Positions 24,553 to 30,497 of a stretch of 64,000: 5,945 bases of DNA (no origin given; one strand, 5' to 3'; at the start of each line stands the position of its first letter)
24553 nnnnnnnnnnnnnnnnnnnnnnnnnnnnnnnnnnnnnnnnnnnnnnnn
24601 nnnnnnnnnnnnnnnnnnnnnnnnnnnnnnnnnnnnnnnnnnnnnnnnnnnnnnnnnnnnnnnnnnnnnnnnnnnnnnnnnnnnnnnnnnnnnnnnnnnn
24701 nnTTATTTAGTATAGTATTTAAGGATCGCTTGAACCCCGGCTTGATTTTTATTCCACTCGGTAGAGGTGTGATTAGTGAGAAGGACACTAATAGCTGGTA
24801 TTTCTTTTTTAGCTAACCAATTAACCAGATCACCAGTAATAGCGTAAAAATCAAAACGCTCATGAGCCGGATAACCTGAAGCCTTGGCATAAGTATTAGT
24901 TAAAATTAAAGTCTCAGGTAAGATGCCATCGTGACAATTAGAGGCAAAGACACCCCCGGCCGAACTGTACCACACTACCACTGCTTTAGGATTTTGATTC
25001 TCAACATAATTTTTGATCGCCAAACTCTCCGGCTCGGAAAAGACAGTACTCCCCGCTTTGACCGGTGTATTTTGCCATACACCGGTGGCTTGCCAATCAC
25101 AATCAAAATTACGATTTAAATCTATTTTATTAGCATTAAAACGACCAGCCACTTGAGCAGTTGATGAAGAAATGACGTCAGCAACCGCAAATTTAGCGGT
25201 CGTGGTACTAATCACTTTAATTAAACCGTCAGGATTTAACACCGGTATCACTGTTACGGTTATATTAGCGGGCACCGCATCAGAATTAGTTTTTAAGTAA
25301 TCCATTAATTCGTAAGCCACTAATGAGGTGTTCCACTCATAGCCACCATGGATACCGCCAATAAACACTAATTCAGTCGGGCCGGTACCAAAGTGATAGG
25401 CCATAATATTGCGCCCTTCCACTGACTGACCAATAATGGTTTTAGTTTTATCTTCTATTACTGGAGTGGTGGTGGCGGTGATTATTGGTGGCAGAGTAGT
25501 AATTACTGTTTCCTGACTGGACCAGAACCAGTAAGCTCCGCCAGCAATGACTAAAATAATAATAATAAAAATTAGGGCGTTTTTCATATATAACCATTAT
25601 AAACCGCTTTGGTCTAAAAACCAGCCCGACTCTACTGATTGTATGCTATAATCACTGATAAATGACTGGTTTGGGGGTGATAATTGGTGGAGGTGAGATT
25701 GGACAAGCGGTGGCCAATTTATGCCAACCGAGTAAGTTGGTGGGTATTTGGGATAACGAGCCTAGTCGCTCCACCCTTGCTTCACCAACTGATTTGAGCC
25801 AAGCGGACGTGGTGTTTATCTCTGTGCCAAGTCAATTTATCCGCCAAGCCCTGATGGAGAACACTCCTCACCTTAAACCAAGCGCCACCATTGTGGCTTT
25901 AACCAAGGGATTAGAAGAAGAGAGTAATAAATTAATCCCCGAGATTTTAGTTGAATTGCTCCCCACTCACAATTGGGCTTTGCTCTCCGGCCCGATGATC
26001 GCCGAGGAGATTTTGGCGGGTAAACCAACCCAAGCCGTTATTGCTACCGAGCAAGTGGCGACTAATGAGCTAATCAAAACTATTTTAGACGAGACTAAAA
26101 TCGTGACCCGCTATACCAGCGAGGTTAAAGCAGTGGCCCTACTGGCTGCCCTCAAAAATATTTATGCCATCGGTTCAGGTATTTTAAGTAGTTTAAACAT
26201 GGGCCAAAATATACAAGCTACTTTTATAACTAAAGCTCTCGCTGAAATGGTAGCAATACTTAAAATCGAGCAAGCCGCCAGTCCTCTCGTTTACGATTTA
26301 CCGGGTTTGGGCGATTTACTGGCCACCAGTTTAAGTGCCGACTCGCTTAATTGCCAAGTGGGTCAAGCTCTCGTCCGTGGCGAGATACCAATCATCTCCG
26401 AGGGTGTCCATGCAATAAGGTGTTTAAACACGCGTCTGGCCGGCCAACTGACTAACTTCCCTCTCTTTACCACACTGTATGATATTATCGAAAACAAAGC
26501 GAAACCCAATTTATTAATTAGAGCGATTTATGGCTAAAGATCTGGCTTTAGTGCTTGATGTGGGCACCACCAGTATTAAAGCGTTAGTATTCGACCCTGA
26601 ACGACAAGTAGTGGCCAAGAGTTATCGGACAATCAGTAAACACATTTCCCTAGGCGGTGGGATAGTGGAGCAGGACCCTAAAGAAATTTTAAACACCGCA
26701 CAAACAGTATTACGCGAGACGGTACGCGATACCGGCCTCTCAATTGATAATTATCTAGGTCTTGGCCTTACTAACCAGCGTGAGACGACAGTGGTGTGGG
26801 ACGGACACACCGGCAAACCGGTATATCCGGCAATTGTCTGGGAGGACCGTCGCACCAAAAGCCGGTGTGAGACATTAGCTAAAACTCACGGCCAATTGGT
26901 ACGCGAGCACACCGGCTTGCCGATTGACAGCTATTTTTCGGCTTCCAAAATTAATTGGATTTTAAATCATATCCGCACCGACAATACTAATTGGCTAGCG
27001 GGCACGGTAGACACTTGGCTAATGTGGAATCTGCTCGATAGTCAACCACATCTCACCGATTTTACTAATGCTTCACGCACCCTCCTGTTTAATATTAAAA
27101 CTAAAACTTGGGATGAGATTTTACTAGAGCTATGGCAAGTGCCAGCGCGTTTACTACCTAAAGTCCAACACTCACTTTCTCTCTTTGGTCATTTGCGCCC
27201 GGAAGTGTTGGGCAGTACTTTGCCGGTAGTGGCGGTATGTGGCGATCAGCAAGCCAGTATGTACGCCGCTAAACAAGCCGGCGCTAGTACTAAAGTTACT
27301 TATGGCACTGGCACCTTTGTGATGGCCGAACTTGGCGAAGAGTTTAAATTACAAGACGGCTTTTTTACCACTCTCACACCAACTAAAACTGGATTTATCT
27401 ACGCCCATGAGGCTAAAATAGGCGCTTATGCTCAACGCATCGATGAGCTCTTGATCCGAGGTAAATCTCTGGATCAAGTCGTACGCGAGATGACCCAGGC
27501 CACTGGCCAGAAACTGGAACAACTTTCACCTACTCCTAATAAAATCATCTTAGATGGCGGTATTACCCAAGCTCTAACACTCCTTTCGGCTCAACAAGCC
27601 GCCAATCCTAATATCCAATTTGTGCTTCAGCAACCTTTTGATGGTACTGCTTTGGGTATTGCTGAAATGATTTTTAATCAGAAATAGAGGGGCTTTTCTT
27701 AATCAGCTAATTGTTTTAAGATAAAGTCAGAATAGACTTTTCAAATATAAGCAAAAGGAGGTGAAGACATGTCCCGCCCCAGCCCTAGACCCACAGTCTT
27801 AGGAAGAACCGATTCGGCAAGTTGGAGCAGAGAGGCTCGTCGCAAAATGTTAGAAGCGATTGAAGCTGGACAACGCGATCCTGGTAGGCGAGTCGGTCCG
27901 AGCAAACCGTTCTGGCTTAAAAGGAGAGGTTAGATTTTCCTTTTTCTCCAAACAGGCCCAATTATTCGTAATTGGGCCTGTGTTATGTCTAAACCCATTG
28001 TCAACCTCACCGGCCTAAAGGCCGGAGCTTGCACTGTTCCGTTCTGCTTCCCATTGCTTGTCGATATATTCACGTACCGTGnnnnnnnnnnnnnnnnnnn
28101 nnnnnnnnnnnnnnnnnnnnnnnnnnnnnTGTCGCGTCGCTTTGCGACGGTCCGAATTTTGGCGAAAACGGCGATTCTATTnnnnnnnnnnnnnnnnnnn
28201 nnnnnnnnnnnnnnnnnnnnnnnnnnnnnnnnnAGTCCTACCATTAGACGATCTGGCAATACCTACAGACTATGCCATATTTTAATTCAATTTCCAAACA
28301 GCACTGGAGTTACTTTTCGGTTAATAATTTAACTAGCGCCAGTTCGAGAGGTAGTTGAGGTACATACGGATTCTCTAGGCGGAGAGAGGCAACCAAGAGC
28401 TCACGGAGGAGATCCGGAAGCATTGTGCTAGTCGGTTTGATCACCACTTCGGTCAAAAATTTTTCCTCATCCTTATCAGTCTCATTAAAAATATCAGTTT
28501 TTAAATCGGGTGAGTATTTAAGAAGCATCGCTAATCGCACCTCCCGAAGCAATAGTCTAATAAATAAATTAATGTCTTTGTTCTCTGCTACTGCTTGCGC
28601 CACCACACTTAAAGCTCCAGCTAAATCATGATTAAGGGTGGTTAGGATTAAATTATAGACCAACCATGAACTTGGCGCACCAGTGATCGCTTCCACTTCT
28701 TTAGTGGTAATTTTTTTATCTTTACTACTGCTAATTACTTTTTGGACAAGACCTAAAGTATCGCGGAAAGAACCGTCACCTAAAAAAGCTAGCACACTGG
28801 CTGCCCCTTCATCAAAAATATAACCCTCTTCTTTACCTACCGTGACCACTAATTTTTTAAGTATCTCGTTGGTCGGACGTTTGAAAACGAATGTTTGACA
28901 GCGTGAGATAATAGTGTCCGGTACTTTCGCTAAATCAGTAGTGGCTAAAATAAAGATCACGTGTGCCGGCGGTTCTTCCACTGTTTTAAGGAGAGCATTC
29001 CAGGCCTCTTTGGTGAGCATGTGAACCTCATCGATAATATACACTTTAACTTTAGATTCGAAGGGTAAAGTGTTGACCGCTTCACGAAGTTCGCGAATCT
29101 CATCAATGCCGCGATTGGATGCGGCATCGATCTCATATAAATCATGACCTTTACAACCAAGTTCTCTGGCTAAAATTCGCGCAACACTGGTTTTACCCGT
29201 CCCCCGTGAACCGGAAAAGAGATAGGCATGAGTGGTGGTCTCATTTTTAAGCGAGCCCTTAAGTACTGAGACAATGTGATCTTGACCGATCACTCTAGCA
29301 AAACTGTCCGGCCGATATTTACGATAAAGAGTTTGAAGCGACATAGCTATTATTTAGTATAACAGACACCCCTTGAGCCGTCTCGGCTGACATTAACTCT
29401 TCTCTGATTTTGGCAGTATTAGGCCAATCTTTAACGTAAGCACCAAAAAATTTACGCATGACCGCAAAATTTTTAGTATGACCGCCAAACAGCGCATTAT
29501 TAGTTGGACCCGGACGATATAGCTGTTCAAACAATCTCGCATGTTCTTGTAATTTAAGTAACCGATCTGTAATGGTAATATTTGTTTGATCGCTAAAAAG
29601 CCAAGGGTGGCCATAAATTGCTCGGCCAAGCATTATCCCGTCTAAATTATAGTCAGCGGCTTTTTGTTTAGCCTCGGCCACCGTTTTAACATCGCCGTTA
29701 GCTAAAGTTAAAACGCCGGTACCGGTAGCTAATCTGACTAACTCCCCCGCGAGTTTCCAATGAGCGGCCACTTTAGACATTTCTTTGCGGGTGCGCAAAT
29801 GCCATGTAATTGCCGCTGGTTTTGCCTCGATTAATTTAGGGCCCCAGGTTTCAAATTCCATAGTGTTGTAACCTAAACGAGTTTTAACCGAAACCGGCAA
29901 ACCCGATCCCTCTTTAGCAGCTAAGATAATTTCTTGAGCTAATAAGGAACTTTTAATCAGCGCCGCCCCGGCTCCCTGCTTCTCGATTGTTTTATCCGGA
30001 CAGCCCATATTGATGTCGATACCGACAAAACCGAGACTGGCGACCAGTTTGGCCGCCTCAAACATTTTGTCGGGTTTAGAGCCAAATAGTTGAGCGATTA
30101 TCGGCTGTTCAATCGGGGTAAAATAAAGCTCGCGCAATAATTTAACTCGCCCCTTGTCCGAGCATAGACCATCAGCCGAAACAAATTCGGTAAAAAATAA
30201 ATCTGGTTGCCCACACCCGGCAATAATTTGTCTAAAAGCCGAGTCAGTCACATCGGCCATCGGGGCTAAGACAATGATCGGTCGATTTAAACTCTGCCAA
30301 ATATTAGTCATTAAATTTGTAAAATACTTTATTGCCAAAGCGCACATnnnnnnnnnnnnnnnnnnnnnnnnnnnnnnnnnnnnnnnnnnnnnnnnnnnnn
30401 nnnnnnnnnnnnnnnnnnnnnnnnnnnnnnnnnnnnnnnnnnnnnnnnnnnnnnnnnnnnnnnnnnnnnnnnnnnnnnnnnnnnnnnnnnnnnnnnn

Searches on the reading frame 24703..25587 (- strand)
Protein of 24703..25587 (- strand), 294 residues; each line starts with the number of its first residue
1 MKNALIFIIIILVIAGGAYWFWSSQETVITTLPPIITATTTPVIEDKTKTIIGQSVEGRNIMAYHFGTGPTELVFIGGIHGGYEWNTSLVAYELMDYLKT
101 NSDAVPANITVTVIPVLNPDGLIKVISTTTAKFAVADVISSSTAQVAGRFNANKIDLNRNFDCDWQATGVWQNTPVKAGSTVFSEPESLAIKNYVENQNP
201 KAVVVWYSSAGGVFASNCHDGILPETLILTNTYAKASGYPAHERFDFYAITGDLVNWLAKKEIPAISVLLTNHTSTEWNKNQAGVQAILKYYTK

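Call 36: search_protein_families(library=pfam, proteins=[window:24703-25587:-], max_evalue=0.0001)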
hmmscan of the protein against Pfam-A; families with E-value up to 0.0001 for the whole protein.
window:24703-25587:- (294 aa): 1 family
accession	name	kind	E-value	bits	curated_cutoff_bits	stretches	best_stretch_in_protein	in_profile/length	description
PF00246.29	Peptidase_M14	-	3.2e-19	70.1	21.6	1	50-210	19-185/286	Zinc carboxypeptidase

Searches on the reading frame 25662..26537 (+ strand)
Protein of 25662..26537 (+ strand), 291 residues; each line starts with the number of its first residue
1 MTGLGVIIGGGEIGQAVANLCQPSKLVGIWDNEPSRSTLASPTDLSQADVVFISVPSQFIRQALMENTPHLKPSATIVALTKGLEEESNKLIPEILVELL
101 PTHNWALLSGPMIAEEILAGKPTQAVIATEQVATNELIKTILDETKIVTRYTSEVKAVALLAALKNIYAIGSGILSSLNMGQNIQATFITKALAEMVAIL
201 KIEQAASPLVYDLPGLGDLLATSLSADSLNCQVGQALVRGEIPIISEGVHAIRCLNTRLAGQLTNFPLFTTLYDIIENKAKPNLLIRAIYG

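Call 36: search_protein_families(library=pfam, proteins=[window:25662-26537:+], max_evalue=0.0001)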
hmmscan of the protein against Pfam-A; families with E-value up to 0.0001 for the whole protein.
window:25662-26537:+ (291 aa): 2 families
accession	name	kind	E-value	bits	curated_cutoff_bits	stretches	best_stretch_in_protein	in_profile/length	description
PF07479.19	NAD_Gly3P_dh_C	-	1.1e-26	94.2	25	1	155-285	2-140/142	NAD-dependent glycerol-3-phosphate dehydrogenase C-terminus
PF01210.29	NAD_Gly3P_dh_N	-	3.3e-23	82.8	23.1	1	45-132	67-155/158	NAD-dependent glycerol-3-phosphate dehydrogenase N-terminus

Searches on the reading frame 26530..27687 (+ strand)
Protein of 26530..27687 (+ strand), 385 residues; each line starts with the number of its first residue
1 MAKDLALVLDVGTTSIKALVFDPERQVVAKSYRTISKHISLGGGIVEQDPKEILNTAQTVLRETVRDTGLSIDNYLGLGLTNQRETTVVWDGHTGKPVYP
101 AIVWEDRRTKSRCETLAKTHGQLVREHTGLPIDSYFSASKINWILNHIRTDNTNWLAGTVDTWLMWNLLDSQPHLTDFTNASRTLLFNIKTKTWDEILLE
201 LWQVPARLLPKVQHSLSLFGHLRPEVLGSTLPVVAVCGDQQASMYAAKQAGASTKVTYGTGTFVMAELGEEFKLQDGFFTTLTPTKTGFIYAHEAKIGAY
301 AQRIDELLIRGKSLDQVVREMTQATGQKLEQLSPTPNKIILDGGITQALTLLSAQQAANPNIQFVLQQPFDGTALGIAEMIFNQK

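Call 36: search_protein_families(library=pfam, proteins=[window:26530-27687:+], max_evalue=0.0001)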
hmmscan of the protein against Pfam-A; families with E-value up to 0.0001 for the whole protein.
window:26530-27687:+ (385 aa): 1 family
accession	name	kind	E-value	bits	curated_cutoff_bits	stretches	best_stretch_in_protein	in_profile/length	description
PF00370.27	FGGY_N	-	1.6e-58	198.6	28.8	1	6-244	2-243/245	FGGY family of carbohydrate kinases, N-terminal domain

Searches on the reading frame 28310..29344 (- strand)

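Call 36: search_protein_families(library=pfam, proteins=[window:28310-29344:-], max_evalue=0.0001)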
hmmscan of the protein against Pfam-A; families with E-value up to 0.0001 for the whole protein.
window:28310-29344:- (344 aa): 7 families
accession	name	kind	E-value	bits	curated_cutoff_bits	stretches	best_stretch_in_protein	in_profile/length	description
PF13177.12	DNA_pol3_delta2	-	4.5e-36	124.7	27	2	77-156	80-159/161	DNA polymerase III, delta subunit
PF00004.35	AAA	-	7.3e-15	56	21.2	1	42-154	2-128/131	ATPase family associated with various cellular activities (AAA)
PF05496.18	RuvB_N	-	3.2e-08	33.9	27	1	11-124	2-110/159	Holliday junction DNA helicase RuvB P-loop domain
PF13401.12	AAA_22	-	1.1e-06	29.4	27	0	85-134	70-123/130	AAA domain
PF13173.12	AAA_14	-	1.2e-05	25.8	27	1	39-125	3-88/129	AAA domain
PF06068.19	TIP49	-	1.6e-05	24.7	23.8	0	101-135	277-310/347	TIP49 P-loop domain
PF13604.12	AAA_30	-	2.6e-05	24.5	27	0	41-132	21-122/191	AAA domain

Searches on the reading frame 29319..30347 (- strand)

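Call 36: search_protein_families(library=pfam, proteins=[window:29319-30347:-], max_evalue=0.0001)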
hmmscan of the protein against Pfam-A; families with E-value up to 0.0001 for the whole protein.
window:29319-30347:- (342 aa): 1 family
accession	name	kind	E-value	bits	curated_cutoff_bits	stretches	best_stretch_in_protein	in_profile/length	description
PF01207.24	Dus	-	8.3e-52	176.7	20.4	1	27-327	2-298/311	Dihydrouridine synthase (Dus)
